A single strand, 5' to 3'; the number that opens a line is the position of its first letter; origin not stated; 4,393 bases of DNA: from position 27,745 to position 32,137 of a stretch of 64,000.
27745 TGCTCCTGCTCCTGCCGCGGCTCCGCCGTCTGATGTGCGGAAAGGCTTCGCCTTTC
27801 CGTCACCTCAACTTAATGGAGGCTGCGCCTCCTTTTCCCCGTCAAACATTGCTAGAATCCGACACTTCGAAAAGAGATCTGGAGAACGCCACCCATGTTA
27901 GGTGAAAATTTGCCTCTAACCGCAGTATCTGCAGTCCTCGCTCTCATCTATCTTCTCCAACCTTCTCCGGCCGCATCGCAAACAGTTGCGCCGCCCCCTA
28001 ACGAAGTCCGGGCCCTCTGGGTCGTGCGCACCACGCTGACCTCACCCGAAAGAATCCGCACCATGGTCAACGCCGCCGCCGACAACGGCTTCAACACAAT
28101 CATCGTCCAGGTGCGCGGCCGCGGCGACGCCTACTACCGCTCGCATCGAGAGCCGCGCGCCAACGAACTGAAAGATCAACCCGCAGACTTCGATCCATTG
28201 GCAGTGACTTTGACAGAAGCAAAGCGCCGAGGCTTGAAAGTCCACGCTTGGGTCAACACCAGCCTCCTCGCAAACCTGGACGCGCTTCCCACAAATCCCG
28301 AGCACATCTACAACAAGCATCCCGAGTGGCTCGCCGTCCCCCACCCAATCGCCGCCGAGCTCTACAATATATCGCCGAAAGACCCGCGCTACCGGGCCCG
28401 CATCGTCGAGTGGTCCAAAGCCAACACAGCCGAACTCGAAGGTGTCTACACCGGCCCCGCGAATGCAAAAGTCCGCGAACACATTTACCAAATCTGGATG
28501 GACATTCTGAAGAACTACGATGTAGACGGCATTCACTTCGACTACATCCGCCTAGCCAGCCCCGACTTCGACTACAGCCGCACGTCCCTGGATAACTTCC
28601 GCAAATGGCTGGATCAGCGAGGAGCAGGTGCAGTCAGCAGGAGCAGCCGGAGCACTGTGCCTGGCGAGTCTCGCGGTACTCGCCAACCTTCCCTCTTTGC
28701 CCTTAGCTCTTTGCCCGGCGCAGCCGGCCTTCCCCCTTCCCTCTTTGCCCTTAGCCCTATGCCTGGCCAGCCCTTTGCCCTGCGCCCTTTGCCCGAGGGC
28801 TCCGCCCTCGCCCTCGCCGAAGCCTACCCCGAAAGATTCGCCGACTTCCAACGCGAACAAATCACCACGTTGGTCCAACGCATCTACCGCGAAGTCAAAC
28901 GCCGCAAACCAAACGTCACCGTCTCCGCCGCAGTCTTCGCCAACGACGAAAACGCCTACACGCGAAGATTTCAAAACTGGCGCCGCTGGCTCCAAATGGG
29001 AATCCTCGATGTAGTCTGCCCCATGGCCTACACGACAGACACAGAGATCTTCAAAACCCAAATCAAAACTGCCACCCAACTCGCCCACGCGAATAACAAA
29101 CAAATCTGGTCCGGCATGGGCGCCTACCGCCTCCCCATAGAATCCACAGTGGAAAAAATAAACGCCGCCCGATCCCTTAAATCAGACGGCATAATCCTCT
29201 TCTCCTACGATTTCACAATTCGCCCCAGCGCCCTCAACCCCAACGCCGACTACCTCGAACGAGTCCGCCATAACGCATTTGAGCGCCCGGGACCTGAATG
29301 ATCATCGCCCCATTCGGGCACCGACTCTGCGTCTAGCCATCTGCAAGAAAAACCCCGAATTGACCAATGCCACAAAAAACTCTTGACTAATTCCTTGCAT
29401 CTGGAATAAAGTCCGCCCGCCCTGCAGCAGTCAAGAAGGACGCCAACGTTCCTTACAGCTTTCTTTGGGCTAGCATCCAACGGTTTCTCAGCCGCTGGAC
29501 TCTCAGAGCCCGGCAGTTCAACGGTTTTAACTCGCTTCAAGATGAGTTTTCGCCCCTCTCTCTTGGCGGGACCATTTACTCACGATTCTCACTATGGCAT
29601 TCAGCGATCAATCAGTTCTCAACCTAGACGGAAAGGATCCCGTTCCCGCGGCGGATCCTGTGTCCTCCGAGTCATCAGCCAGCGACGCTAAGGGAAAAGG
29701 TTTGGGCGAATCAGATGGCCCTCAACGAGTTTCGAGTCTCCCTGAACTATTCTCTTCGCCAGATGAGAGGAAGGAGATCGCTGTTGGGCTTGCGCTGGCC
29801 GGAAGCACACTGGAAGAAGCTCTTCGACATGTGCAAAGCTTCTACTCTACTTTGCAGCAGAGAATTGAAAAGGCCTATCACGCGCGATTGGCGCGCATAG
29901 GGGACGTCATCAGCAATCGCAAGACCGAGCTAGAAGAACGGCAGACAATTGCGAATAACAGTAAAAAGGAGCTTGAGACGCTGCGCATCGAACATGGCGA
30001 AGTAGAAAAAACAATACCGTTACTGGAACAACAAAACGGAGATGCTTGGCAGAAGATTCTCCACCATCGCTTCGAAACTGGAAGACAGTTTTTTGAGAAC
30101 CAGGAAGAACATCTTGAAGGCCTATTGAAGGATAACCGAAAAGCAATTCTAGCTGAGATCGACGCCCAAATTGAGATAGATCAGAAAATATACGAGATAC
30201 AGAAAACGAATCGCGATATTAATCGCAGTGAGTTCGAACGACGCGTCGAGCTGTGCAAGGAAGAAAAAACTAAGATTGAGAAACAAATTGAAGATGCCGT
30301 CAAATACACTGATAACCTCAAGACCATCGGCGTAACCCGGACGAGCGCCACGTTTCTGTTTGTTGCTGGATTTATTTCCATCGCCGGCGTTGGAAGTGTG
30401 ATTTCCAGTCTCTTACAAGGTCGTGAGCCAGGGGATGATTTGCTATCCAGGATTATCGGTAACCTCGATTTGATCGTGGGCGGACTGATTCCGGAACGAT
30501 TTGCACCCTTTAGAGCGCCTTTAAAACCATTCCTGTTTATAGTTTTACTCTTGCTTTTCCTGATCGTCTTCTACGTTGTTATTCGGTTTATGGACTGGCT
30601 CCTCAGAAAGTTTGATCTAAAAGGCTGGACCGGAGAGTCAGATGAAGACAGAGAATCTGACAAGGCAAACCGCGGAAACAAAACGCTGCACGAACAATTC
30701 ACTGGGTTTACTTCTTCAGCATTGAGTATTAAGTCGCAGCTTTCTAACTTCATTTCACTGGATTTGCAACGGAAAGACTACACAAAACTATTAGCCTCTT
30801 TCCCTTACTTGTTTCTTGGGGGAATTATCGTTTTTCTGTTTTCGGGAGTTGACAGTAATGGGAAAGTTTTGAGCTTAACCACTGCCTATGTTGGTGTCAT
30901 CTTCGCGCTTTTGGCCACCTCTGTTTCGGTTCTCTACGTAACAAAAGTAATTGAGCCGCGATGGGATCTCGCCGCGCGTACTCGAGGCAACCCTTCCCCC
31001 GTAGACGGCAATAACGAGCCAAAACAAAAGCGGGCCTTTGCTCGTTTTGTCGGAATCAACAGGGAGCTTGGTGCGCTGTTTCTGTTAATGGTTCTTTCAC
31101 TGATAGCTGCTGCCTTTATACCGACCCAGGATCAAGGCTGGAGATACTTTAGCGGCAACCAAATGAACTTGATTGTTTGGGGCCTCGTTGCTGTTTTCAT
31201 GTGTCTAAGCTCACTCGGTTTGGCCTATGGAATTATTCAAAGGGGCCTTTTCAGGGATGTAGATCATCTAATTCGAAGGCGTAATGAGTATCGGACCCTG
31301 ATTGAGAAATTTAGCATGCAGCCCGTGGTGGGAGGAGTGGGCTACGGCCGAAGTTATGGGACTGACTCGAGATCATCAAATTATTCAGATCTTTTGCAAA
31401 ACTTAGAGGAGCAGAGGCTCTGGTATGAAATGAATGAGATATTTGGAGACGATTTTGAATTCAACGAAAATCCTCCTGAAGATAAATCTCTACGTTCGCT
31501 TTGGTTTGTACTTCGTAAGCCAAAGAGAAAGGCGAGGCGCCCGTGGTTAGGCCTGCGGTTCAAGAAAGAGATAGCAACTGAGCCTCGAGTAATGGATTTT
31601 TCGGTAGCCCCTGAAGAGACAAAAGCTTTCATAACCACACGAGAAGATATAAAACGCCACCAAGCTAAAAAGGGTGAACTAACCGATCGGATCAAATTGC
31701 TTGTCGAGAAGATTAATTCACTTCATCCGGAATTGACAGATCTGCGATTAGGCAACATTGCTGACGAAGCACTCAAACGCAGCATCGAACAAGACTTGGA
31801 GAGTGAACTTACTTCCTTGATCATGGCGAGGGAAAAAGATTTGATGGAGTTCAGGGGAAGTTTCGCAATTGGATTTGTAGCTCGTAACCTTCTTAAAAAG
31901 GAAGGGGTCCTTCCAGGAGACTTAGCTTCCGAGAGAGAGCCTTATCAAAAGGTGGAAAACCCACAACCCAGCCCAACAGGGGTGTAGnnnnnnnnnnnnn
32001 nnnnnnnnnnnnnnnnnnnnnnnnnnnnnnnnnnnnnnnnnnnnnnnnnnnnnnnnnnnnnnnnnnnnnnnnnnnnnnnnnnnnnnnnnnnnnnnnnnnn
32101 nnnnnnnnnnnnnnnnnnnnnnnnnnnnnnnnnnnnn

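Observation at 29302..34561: Low-GC three-gene operon: two large coiled-coil polytopic membrane proteins plus a vWA-like lipoprotein, with no family I can name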

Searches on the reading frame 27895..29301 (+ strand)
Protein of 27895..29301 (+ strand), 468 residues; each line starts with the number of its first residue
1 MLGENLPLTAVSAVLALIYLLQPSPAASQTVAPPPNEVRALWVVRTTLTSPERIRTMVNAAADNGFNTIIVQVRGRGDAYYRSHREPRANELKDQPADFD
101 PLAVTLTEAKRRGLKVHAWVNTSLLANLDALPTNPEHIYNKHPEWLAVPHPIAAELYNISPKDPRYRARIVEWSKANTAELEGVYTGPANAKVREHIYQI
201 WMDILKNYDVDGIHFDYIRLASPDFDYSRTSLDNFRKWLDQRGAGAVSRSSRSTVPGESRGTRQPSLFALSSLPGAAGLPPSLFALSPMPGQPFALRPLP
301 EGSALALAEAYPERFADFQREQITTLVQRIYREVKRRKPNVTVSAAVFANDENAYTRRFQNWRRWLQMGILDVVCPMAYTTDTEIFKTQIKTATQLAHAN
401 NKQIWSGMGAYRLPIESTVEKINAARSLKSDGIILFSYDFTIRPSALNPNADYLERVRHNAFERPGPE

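Call 3: search_protein_families(library=pfam, proteins=[window:27895-29301:+], max_evalue=1)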
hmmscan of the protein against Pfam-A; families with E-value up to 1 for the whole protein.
window:27895-29301:+ (468 aa): 4 families
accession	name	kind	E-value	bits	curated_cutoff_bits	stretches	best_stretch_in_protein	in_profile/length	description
PF02638.21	GHL10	-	4.2e-35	121.8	27.9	1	37-417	1-303/311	Glycosyl hydrolase-like 10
PF14871.12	GHL6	-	2.5e-09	37.9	35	1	56-216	4-131/132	Hypothetical glycosyl hydrolase 6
PF13200.12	DUF4015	-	8.6e-06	25.5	27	1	183-380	112-227/313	Putative glycosyl hydrolase domain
PF14488.12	DUF4434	-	0.012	15.6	30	1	319-444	143-279/283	Domain of unknown function (DUF4434)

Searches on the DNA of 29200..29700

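Call 74: search_rna_families(source=window, start=29200, end=29700, threshold=evalue, max_evalue=1)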
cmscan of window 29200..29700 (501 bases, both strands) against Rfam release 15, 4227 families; matches with E-value up to 1: 0.
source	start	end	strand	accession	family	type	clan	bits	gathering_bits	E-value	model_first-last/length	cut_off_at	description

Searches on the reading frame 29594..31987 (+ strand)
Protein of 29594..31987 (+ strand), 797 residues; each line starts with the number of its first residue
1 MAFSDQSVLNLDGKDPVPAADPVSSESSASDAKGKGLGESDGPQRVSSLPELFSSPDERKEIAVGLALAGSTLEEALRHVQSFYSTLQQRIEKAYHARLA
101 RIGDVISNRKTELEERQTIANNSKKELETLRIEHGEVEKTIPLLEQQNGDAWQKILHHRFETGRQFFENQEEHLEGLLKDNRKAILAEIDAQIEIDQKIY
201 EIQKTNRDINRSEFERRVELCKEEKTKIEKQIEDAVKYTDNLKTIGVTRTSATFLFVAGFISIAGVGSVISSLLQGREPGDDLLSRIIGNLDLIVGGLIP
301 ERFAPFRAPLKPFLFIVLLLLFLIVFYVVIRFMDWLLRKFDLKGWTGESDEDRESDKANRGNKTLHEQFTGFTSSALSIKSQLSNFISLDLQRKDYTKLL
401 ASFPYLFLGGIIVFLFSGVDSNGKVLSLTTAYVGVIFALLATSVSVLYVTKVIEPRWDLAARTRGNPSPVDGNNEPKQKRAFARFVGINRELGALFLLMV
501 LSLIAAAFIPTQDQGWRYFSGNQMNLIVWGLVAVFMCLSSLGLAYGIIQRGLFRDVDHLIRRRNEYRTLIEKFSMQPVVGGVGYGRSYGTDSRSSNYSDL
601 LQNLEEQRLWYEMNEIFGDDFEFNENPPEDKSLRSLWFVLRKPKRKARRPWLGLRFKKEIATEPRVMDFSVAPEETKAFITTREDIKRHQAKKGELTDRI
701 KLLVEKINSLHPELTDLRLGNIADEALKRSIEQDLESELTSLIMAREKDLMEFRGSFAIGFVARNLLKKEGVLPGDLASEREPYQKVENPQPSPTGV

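Call 3: search_protein_families(library=pfam, proteins=[window:29594-31987:+], max_evalue=1)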
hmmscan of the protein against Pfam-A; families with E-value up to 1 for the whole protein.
window:29594-31987:+ (797 aa): 8 families
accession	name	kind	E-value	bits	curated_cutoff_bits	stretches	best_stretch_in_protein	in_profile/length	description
PF20990.2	DUF2207_C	-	0.00034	20.9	33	1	175-334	67-190/247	Predicted membrane protein (DUF2207) C-terminal domain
PF07219.19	HemY_N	-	0.0011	19.5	31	1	303-366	7-71/107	HemY protein N-terminus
PF08614.16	ATG16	-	0.0045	17.6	33.7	1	72-148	106-181/200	Autophagy protein 16 (ATG16)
PF10374.15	EST1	-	0.019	15.8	25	1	66-123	38-99/135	Telomerase activating protein Est1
PF01595.25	CNNM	-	0.03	14.4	28.4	1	292-341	97-146/181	Cyclin M transmembrane N-terminal domain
PF04791.21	LMBR1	-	0.04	13.2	31.9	1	97-339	205-431/510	LMBR1-like membrane protein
PF04277.18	OAD_gamma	-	0.18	13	27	0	320-344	15-39/76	Oxaloacetate decarboxylase, gamma chain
PF04681.18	Bys1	-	0.31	11.5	24.3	1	570-624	47-103/145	Blastomyces yeast-phase-specific protein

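Call 4: search_protein_families(library=padloc, proteins=[window:29594-31987:+], max_evalue=1)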
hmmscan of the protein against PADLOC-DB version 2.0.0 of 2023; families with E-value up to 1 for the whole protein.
window:29594-31987:+ (797 aa): 1 family
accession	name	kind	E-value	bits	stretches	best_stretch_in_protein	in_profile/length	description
PDLC03865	LmuB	-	0.0044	13.2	1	73-239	599-763/1007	-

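Call 5: search_protein_families(library=ncbifam, proteins=[window:29594-31987:+], max_evalue=1)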
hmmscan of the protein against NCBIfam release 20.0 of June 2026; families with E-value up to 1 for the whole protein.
window:29594-31987:+ (797 aa): 3 families
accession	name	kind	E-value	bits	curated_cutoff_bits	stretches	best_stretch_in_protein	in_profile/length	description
TIGR02002.1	PTS-II-BC-glcB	equivalog_domain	0.015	14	591.8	1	288-359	362-423/502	glucose-specific PTS transporter subunit IIBC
TIGR00341.1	TIGR00341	hypoth_equivalog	0.024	14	94.75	1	486-547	169-230/325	TIGR00341 family protein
NF045686.1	PhytoSynCyanob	equivalog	0.076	12.1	550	1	143-209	221-284/310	15-cis-phytoene synthase CrtB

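Call 9: find_homologous_proteins(query=window:29594-31984:+)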
Query window:29594-31984:+ (797 aa): 9 proteins with E <= 0.001 among 8000 candidates.
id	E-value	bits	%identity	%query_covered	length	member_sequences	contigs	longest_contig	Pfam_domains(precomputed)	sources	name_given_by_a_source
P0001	0.0e+0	1776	100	100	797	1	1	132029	-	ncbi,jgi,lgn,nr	ncbi:MAG: hypothetical protein QOD75_1694 [Blastocatellia bacterium]|jgi:hypothetical protein|nr:hyp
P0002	3.6e-280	949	58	97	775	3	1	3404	-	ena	-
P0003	6.7e-268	909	55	98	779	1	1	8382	-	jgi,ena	-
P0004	6.2e-224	763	49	95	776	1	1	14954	-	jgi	jgi:hypothetical protein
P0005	3.1e-159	550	58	58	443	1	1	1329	-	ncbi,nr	ncbi:MAG TPA: hypothetical protein VE843_16090, partial [Ktedonobacteraceae bacterium]|nr:hypothetic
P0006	2.7e-131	457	36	91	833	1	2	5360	-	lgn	-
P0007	5.6e-117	410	33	94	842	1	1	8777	PF12698.14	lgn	-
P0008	1.3e-109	385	43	67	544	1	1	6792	-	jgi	jgi:hypothetical protein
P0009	4.0e-82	295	36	55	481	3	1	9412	-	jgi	jgi:hypothetical protein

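Call 11: find_encoding_contigs(protein=P0004, flank=10000, max_places=3)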
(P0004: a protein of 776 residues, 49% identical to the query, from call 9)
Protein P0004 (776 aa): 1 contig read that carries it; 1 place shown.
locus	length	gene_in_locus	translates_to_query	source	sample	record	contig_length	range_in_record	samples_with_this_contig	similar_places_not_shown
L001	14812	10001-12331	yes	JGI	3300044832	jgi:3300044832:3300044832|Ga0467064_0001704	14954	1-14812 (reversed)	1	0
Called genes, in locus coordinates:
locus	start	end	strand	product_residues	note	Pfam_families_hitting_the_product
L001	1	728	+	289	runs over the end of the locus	?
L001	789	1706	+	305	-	PF01040:UbiA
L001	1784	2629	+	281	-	PF02790:COX2_TM (weak), PF00116:COX2, PF13473:Cupredoxin_1 (weak)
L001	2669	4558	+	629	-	PF00115:COX1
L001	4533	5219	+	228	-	PF00510:COX3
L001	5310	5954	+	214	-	PF00510:COX3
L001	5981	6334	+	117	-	PF03626:COX4_pro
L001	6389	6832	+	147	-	-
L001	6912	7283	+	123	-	-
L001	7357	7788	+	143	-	PF04238:DUF420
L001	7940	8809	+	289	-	PF25919:BSH_CusB (faint), PF02985:HEAT (faint), PF13646:HEAT_2, PF25917:BSH_RND (weak)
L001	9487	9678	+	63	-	-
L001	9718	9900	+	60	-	-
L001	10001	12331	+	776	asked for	-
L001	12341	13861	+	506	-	-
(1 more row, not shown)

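Call 12: find_encoding_contigs(protein=P0003, flank=10000, max_places=3)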
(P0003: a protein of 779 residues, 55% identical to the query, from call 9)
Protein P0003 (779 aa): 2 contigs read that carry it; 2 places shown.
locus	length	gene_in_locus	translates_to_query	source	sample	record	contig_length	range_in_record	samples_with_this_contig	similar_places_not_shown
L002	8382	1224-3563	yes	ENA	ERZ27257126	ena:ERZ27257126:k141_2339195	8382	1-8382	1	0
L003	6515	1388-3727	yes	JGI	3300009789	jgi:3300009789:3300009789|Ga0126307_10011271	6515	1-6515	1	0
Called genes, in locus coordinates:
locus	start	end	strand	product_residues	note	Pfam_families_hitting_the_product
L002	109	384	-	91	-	-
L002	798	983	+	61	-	-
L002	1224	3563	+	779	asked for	-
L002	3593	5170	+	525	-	-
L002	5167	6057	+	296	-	-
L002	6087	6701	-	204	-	-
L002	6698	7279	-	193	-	-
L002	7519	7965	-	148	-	-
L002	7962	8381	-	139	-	?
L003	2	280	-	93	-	?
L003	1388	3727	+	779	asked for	-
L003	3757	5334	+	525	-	-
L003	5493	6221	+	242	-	-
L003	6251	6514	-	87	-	?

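Call 13: find_encoding_contigs(protein=P0007, flank=10000, max_places=3)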
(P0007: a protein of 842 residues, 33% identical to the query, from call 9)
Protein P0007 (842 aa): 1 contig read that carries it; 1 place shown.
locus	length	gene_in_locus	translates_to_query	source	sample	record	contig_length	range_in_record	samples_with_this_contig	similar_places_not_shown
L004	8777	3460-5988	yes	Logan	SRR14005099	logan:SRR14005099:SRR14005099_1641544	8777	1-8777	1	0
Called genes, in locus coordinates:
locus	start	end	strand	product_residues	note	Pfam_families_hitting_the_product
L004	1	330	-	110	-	?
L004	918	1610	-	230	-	PF00775:Dioxygenase_C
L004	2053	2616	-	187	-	PF04892:VanZ-LLP1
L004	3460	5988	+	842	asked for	PF12698:ABC2_membrane_3 (weak)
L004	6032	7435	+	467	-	-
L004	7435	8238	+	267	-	-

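Call 14: find_encoding_contigs(protein=P0006, flank=10000, max_places=3)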
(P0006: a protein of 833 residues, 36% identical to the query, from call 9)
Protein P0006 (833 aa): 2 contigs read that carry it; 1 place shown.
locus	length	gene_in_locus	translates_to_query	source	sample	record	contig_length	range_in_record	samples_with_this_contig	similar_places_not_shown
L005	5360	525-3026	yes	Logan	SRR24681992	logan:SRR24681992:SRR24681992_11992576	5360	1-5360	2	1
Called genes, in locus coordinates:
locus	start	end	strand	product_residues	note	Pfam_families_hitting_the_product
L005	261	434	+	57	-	-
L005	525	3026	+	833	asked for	-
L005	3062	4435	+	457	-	-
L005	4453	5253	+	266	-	-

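Call 15: find_encoding_contigs(protein=P0009, flank=10000, max_places=3)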
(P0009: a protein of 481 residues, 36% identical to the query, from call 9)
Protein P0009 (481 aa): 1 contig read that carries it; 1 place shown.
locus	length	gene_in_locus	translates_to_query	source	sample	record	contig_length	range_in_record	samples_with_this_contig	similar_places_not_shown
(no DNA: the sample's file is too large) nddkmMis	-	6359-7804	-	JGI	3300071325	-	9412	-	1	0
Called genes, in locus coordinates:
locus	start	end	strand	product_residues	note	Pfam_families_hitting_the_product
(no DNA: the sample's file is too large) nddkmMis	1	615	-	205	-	?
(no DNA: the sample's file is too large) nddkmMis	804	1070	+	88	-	-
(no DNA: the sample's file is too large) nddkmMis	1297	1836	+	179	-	-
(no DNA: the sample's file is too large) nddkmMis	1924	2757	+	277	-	-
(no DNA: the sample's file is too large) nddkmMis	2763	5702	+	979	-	PF00515:TPR_1 (faint), PF07719:TPR_2 (faint), PF12862:ANAPC5 (faint), PF13424:TPR_12 (weak), PF13424:TPR_12, PF14938:SNAP (weak), PF13424:TPR_12, PF12770:CHAT, +4 more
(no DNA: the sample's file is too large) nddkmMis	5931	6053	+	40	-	-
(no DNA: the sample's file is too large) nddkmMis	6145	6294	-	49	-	-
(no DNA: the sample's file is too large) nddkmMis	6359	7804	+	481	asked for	-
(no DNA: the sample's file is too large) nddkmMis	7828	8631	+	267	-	-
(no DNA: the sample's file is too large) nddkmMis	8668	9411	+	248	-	?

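Call 16: find_encoding_contigs(protein=P0008, flank=10000, max_places=3)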
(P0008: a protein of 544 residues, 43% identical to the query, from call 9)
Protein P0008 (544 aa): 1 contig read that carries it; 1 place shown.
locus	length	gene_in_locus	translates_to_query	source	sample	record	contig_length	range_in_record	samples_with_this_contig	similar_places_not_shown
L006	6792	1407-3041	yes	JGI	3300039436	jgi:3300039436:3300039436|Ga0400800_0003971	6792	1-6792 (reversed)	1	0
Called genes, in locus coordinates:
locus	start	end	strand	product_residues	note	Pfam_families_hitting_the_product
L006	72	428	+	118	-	PF13744:HTH_37, PF12844:HTH_19, PF13413:HTH_25 (faint), PF13443:HTH_26, PF13560:HTH_31, PF01381:HTH_3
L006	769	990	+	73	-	-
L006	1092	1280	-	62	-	-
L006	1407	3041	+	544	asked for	-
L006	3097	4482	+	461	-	-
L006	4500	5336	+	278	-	-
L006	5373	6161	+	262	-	-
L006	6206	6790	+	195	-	?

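Call 25: search_solved_structures(query=A1, max_evalue=10)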
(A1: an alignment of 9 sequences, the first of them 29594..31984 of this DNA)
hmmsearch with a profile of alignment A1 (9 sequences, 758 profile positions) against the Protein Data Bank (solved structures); distinct sequences matched with E-value up to 10: 38.
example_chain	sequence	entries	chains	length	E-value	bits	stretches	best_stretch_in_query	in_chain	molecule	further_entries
4dci_A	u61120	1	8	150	0.22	12.5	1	32-110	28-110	uncharacterized protein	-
2wpr_A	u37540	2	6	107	0.32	12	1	72-139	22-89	TRIMERIC AUTOTRANSPORTER ADHESIN FRAGMENT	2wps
8fjg_A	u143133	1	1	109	0.42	11.6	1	93-160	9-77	H12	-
8ddr_A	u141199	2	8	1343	0.44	11.6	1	30-117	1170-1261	Transient receptor potential cation channel, subfamily M, member 3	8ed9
8ddq_A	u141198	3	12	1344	0.44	11.6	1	30-117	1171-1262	Transient receptor potential cation channel, subfamily M, member 3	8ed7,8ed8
8dds_A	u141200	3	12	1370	0.45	11.5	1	30-117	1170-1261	Transient receptor potential cation channel, subfamily M, member 3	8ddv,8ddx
8ddt_A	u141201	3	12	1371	0.45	11.5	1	30-117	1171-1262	Transient receptor potential cation channel, subfamily M, member 3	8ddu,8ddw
9qhm_A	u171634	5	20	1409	0.47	11.5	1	30-117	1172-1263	MKIAA1616 protein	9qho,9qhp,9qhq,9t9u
6w6l_6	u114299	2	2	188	0.51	11.3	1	674-739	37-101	Calcium load-activated calcium channel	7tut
9b28_A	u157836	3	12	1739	0.6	11.1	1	30-117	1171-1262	Transient receptor potential cation channel, subfamily M, member 3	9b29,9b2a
4zry_B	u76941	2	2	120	0.62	11.1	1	77-171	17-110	Keratin, type II cytoskeletal 1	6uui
7x5d_A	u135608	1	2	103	0.62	11.1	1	49-135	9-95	Lamin-A/C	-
9n1g_A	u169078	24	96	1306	0.65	11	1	50-117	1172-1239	rabbit TRPM3 | rTRPM3 | TRPM3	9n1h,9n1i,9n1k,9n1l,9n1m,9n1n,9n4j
3l4f_A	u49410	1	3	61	0.75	10.8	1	78-130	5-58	Rho guanine nucleotide exchange factor 7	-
6w2x_B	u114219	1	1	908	0.78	10.7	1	623-716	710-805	Gamma-aminobutyric acid type B receptor subunit 2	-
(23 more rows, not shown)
